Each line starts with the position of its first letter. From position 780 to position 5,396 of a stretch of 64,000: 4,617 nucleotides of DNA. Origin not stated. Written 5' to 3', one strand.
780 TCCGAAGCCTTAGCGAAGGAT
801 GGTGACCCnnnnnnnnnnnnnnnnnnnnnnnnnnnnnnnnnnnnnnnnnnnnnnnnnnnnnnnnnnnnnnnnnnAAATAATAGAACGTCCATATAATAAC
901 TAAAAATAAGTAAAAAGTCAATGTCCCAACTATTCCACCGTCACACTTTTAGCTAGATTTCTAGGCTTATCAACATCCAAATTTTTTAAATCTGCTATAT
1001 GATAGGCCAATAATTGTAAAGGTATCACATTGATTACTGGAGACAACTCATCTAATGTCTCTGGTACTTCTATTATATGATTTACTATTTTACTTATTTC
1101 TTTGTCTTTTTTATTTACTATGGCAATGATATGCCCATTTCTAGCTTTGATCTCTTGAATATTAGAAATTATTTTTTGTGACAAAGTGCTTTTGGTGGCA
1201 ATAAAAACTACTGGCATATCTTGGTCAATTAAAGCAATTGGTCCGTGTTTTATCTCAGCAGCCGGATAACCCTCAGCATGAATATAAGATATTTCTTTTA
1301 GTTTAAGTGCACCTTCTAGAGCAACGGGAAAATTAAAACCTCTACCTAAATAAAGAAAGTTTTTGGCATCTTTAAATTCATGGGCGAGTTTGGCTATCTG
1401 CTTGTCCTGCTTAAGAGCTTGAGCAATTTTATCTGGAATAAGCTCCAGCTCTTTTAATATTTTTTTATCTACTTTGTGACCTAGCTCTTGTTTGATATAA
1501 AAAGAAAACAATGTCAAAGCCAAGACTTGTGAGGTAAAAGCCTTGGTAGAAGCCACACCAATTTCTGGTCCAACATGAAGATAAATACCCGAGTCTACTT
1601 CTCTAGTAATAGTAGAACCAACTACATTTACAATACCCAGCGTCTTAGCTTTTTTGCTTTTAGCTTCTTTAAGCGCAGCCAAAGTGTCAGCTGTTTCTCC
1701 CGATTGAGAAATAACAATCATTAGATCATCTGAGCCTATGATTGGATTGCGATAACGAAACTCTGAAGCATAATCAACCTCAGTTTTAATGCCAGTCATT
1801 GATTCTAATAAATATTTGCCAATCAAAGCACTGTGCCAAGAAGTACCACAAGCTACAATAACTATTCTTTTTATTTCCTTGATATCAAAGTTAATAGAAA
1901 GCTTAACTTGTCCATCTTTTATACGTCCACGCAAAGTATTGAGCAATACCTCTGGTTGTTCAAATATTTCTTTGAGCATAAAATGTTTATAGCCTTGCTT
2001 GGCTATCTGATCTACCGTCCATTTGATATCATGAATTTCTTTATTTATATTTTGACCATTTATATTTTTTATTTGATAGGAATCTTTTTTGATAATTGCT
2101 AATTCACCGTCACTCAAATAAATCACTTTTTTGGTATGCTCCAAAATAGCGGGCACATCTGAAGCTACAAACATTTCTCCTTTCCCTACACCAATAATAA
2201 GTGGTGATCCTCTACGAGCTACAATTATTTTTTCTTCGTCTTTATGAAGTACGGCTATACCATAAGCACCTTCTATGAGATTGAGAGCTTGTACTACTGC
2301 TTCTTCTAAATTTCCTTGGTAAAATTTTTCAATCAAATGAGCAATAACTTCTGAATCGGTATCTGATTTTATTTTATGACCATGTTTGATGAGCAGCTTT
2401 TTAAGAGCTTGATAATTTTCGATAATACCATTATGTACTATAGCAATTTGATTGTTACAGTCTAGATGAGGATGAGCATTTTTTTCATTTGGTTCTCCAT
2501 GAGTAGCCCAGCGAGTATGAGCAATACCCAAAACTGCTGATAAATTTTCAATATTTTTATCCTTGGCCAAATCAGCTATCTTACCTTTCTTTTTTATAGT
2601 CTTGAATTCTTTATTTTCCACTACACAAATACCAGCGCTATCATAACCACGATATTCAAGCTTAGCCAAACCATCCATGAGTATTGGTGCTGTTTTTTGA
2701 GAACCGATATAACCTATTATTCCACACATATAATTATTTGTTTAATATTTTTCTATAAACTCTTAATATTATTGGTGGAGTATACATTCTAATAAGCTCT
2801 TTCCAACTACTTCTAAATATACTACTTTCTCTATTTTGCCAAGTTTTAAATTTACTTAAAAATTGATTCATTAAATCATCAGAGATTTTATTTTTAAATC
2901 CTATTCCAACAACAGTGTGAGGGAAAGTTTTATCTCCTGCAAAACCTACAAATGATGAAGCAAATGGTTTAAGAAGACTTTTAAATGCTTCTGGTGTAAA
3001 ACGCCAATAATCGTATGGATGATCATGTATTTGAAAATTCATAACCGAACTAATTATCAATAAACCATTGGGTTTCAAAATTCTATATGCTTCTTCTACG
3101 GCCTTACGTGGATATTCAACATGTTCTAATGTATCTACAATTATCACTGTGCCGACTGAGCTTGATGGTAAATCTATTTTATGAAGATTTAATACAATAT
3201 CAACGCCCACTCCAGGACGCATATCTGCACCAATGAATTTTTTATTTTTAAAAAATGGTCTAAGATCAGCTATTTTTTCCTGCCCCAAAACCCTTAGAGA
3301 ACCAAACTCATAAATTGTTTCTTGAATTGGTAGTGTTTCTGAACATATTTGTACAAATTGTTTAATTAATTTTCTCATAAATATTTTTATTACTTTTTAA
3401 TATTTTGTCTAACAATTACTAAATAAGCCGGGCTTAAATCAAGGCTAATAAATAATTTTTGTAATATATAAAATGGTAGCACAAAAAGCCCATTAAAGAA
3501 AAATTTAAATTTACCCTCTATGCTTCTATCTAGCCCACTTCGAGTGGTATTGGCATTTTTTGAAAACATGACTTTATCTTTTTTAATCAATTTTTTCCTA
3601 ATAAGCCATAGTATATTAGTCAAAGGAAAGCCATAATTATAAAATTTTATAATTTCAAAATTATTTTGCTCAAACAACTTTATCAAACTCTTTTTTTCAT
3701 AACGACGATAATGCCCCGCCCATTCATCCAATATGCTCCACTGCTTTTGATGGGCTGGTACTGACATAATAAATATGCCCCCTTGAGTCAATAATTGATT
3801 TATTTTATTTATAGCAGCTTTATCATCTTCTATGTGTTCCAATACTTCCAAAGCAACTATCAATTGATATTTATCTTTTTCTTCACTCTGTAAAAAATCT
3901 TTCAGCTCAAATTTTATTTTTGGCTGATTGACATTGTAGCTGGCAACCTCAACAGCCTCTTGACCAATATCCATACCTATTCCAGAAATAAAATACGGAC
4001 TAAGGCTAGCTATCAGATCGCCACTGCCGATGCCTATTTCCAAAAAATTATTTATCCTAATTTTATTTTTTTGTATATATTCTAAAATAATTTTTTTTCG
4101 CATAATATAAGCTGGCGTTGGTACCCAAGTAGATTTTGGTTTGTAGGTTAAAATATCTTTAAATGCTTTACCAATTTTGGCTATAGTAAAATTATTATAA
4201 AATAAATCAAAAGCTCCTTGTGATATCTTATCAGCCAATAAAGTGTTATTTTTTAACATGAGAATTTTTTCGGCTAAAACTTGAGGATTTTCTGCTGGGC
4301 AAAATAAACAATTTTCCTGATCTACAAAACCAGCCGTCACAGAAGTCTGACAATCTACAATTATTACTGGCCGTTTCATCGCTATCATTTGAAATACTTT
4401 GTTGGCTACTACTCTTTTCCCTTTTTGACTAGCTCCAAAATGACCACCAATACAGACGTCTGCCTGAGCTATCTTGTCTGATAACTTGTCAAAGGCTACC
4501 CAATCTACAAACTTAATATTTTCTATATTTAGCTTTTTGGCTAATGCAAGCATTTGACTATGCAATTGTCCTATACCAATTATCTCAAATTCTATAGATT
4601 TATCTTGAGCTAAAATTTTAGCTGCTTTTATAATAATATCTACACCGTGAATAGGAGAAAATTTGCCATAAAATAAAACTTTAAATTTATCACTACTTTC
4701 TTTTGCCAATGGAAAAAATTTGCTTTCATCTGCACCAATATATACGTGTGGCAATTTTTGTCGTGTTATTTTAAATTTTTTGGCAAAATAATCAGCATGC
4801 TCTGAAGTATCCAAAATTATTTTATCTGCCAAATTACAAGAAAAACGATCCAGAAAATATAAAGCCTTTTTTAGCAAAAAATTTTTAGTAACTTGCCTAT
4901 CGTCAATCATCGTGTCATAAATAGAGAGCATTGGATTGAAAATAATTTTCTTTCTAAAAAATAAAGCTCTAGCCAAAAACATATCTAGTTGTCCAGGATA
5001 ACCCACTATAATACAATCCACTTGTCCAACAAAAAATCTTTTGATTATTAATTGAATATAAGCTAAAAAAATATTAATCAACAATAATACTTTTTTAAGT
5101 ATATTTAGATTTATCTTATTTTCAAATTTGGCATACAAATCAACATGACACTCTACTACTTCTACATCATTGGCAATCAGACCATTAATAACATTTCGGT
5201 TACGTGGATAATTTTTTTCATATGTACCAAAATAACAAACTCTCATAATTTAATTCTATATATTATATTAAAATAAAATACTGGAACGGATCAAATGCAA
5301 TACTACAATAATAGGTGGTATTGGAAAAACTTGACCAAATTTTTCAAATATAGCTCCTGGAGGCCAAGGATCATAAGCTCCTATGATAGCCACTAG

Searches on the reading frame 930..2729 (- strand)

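Call 24: search_protein_families(library=pfam, proteins=[window:930-2729:-], max_evalue=0.0001)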
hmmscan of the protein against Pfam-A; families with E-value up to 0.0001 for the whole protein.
window:930-2729:- (599 aa): 4 families
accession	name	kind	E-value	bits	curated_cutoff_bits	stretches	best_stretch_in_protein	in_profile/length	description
PF01380.27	SIS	-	4.7e-60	201.6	25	2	283-408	2-128/131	SIS domain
PF13522.11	GATase_6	-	8.3e-21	74.8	27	1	66-191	11-130/130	Glutamine amidotransferase domain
PF13537.11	GATase_7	-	2.4e-17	63.5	25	1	81-196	9-122/123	Glutamine amidotransferase domain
PF13230.11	GATase_4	-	2e-05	24.1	23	1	48-139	57-144/272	Glutamine amidotransferases class-II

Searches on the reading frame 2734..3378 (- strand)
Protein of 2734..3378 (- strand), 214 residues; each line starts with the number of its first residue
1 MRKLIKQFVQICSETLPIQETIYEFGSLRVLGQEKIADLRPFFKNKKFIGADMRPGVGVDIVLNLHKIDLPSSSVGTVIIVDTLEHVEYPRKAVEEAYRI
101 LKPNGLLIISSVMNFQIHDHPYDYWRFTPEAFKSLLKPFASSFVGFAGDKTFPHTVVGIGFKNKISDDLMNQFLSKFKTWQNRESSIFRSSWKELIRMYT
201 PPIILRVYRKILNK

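Call 24: search_protein_families(library=pfam, proteins=[window:2734-3378:-], max_evalue=0.0001)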
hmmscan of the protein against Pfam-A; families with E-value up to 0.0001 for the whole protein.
window:2734-3378:- (214 aa): 2 families
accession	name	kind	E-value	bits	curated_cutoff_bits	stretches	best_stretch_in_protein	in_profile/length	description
PF08241.18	Methyltransf_11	-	8.7e-10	39.6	21.2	1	61-109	47-95/95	Methyltransferase domain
PF13489.12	Methyltransf_23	-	3.1e-06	27.5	27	1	70-127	77-134/164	Methyltransferase domain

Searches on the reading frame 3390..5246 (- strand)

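Call 24: search_protein_families(library=pfam, proteins=[window:3390-5246:-], max_evalue=0.0001)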
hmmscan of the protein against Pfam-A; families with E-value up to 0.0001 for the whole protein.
window:3390-5246:- (618 aa): 9 families
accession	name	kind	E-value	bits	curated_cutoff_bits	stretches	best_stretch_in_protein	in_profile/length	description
PF13489.12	Methyltransf_23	-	1.6e-17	64.2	27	1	396-533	21-162/164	Methyltransferase domain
PF13692.12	Glyco_trans_1_4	-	3e-15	57.2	27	1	188-332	2-140/142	Glycosyl transferases group 1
PF08241.18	Methyltransf_11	-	1.1e-11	45.6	21.2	1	402-494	1-95/95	Methyltransferase domain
PF08242.18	Methyltransf_12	-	1.9e-11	45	30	1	402-492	1-98/98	Methyltransferase domain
PF13847.12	Methyltransf_31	-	3.9e-11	43.3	27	1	400-508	6-124/145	Methyltransferase domain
PF13649.12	Methyltransf_25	-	4.3e-11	43.8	27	1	402-490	2-97/97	Methyltransferase domain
PF00534.26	Glycos_transf_1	-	9.6e-11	41.9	26.4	1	183-345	11-169/172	Glycosyl transferases group 1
PF05401.17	NodS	-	5.4e-09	36.6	24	1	386-499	33-149/201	Nodulation protein S (NodS)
PF06325.19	PrmA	-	5e-05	23.4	22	1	388-502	152-266/296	Ribosomal protein L11 methyltransferase (PrmA)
